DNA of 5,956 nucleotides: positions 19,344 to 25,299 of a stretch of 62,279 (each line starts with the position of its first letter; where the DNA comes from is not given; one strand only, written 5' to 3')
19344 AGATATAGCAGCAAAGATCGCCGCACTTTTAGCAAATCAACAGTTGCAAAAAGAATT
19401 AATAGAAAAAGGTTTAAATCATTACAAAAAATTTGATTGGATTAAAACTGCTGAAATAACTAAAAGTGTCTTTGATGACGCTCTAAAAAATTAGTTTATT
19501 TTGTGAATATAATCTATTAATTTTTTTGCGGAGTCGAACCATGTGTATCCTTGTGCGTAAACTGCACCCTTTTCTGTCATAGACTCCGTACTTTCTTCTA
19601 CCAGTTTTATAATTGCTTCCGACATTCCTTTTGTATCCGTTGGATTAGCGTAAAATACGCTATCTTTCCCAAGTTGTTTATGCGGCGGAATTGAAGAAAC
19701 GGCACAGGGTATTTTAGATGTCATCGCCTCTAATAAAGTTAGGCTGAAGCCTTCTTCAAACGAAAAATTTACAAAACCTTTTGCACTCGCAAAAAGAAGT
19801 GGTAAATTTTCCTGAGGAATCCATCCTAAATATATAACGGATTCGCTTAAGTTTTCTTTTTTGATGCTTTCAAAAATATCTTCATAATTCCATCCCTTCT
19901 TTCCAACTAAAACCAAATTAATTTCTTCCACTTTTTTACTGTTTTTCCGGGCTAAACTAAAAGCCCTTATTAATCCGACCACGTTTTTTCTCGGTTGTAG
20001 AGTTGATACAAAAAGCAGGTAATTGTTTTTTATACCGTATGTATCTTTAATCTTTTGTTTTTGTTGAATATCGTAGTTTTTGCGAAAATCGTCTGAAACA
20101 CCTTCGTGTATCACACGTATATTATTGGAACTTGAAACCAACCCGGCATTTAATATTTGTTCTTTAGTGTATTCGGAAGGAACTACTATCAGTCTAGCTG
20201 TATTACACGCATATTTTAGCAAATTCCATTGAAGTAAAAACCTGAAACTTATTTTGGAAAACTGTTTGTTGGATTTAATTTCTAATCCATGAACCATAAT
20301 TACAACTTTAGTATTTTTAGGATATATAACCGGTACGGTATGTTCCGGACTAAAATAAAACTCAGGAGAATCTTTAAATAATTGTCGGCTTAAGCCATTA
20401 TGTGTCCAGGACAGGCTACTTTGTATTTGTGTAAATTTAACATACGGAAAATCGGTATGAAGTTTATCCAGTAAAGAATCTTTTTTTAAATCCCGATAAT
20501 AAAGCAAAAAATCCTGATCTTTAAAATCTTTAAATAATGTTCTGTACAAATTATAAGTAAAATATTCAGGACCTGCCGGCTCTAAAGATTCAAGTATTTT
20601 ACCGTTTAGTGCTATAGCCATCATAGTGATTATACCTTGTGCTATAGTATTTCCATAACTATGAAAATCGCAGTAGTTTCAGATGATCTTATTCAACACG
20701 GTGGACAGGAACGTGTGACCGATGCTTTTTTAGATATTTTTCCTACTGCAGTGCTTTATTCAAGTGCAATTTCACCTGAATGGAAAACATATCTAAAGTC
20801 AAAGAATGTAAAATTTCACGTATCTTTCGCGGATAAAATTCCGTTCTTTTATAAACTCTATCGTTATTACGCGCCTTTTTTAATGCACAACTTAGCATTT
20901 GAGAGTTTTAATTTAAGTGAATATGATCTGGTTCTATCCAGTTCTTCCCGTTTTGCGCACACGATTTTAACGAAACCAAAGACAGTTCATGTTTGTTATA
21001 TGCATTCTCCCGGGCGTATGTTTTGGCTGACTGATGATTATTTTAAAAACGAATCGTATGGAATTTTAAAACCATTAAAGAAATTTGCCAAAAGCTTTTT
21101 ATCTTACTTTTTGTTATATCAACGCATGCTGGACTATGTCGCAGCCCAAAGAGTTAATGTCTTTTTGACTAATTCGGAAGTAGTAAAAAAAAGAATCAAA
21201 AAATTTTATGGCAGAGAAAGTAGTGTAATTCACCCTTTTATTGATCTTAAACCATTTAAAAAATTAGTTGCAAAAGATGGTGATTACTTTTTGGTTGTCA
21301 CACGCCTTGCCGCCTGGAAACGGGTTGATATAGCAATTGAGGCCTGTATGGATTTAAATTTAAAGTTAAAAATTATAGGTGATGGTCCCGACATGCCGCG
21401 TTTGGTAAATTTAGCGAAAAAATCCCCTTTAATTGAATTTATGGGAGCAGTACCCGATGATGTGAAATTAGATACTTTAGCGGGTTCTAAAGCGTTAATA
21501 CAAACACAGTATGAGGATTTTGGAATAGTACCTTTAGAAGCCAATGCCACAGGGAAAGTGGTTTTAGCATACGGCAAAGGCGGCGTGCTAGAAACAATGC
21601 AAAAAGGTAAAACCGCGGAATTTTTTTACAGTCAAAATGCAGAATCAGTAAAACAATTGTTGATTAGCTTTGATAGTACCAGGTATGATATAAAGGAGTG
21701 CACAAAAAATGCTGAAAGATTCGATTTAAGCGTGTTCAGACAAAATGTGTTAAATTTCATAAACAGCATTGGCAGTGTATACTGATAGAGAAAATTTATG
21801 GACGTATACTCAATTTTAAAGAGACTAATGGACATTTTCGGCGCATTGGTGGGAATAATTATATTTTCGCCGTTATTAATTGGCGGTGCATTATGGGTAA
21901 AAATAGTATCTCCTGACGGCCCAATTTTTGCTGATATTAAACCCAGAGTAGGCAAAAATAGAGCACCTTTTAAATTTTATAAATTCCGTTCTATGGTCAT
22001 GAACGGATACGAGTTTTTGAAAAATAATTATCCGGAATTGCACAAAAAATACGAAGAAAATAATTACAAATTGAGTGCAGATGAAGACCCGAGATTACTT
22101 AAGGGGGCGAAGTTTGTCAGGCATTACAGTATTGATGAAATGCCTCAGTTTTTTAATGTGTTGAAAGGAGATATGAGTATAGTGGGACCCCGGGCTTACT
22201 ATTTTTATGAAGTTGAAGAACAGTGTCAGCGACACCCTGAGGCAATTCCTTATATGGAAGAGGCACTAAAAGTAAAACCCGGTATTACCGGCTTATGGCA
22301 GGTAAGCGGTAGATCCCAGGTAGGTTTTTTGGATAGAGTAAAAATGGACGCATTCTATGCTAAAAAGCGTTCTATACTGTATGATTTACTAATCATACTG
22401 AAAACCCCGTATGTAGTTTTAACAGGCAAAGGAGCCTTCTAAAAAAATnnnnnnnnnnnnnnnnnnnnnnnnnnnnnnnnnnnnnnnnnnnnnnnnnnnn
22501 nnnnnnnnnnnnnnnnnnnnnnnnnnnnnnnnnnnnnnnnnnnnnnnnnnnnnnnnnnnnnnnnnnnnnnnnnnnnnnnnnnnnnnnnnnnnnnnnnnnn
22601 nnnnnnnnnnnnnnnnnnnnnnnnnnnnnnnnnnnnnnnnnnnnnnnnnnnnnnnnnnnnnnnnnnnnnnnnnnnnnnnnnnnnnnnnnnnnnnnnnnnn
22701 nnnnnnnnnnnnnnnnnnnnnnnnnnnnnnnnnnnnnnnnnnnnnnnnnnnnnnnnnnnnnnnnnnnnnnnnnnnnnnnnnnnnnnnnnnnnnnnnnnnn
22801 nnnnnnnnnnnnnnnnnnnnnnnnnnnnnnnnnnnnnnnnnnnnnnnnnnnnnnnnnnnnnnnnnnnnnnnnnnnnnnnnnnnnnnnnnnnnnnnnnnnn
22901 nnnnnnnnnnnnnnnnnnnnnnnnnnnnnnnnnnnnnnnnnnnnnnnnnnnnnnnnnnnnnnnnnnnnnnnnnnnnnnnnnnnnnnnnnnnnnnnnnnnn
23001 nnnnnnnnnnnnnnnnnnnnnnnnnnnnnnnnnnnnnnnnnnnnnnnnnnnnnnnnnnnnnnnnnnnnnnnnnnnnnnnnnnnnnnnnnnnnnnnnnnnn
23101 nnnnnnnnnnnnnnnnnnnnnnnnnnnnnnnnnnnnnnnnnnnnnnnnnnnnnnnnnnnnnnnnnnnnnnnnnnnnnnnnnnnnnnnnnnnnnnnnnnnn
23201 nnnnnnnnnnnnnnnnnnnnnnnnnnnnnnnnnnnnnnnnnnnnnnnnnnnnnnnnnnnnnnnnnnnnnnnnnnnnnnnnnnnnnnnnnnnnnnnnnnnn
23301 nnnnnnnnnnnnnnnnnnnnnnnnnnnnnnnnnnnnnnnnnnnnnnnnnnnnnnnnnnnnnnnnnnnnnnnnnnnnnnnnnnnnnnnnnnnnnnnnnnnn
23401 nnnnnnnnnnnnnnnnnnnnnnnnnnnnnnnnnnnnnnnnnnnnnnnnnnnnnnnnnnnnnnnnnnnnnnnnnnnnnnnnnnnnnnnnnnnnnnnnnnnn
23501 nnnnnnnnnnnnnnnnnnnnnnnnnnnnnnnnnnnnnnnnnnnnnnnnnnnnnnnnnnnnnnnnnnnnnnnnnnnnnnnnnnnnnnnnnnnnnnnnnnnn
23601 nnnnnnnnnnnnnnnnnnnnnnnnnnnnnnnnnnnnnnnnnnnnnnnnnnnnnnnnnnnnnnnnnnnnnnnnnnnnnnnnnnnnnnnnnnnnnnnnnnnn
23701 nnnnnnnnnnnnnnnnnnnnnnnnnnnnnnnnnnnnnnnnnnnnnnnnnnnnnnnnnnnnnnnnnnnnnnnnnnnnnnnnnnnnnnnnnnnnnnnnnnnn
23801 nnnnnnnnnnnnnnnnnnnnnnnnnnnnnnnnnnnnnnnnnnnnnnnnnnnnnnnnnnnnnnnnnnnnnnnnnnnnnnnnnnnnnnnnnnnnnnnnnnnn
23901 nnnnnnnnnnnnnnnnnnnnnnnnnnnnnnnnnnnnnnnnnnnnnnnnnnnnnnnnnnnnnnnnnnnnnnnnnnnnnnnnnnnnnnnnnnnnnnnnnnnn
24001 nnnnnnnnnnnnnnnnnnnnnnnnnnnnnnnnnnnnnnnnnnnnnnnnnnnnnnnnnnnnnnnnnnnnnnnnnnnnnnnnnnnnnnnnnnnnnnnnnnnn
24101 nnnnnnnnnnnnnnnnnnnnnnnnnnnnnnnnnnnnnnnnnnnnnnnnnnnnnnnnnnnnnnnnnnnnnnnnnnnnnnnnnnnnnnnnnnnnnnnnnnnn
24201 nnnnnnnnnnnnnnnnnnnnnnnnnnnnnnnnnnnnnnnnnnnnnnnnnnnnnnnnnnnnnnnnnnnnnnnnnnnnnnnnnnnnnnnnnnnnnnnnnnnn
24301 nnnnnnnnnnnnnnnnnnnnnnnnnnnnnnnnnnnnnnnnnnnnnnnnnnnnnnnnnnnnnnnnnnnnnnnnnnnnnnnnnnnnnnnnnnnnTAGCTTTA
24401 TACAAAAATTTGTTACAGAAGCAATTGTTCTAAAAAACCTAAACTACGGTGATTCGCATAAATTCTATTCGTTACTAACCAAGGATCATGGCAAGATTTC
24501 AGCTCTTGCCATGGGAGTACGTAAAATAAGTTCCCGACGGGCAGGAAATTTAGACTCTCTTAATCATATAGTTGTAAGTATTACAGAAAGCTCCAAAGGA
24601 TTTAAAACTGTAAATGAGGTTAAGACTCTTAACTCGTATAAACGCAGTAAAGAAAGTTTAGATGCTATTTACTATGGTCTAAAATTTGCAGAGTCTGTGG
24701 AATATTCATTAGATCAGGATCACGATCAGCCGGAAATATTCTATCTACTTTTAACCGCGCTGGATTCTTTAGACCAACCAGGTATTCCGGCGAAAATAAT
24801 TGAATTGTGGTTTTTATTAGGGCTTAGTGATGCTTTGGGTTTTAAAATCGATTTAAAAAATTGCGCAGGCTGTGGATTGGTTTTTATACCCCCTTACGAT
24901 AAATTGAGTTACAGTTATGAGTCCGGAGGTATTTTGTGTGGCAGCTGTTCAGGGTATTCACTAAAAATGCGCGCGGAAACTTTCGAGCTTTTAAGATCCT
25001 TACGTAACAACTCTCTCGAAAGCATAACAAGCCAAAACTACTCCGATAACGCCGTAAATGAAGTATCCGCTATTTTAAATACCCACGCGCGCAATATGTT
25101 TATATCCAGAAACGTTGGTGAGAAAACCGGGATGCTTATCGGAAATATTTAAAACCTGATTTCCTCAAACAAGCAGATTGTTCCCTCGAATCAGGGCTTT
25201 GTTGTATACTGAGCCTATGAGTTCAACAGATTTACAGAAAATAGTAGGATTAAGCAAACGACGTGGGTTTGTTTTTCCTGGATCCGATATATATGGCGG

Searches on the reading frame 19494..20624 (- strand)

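Call 9: search_protein_families(library=pfam, proteins=[window:19494-20624:-], max_evalue=0.001)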
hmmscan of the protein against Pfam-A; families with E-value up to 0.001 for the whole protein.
window:19494-20624:- (377 aa): 3 families
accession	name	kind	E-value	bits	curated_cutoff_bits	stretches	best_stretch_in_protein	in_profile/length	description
PF00534.26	Glycos_transf_1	-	3e-25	89.2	26.4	1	191-345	4-159/172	Glycosyl transferases group 1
PF13692.12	Glyco_trans_1_4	-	1.4e-20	74.5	27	1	201-343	2-141/142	Glycosyl transferases group 1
PF13439.12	Glyco_transf_4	-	2.3e-07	31.4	28.5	1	103-179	95-169/170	Glycosyltransferase Family 4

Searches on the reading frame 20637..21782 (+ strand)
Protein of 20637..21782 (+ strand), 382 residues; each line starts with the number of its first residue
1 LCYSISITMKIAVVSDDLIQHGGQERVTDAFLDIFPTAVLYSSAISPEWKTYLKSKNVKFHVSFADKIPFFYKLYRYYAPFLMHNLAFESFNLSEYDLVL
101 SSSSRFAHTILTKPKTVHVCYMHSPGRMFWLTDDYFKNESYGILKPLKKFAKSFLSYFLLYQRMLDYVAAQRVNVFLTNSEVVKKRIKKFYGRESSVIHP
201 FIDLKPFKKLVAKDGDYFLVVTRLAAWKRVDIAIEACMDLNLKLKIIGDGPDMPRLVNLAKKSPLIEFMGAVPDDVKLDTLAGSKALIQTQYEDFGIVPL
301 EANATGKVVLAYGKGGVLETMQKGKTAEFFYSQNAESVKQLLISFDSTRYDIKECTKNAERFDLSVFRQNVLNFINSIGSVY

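Call 9: search_protein_families(library=pfam, proteins=[window:20637-21782:+], max_evalue=0.001)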
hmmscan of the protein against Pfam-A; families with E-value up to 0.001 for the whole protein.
window:20637-21782:+ (382 aa): 3 families
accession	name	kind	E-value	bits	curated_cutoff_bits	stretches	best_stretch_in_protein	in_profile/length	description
PF00534.26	Glycos_transf_1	-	1.8e-21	76.9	26.4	1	205-360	5-170/172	Glycosyl transferases group 1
PF13692.12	Glyco_trans_1_4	-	7.8e-13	49.3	27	1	217-339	3-133/142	Glycosyl transferases group 1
PF13439.12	Glyco_transf_4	-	5.1e-07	30.3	28.5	1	46-204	26-168/170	Glycosyltransferase Family 4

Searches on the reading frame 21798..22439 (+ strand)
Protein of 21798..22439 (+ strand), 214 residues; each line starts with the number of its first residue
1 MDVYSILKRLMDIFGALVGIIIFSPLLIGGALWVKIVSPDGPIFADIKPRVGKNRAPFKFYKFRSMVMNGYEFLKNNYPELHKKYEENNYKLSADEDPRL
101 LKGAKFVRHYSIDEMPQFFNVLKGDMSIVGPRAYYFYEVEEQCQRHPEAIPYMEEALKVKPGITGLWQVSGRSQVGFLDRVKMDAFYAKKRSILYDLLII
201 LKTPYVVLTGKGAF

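Call 9: search_protein_families(library=pfam, proteins=[window:21798-22439:+], max_evalue=0.001)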
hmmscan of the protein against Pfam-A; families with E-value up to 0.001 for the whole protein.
window:21798-22439:+ (214 aa): 1 family
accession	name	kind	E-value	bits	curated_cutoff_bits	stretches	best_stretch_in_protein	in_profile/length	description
PF02397.22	Bac_transf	-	4.7e-53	179.8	27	1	8-208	1-178/179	Bacterial sugar transferase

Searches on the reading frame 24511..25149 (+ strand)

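Call 9: search_protein_families(library=pfam, proteins=[window:24511-25149:+], max_evalue=0.001)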
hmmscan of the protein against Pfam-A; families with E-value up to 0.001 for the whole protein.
window:24511-25149:+ (213 aa): 1 family
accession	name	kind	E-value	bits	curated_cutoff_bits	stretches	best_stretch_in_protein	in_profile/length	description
PF02565.21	RecO_C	-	1.2e-20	74.3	22.1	1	48-192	2-144/157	Recombination protein O C terminal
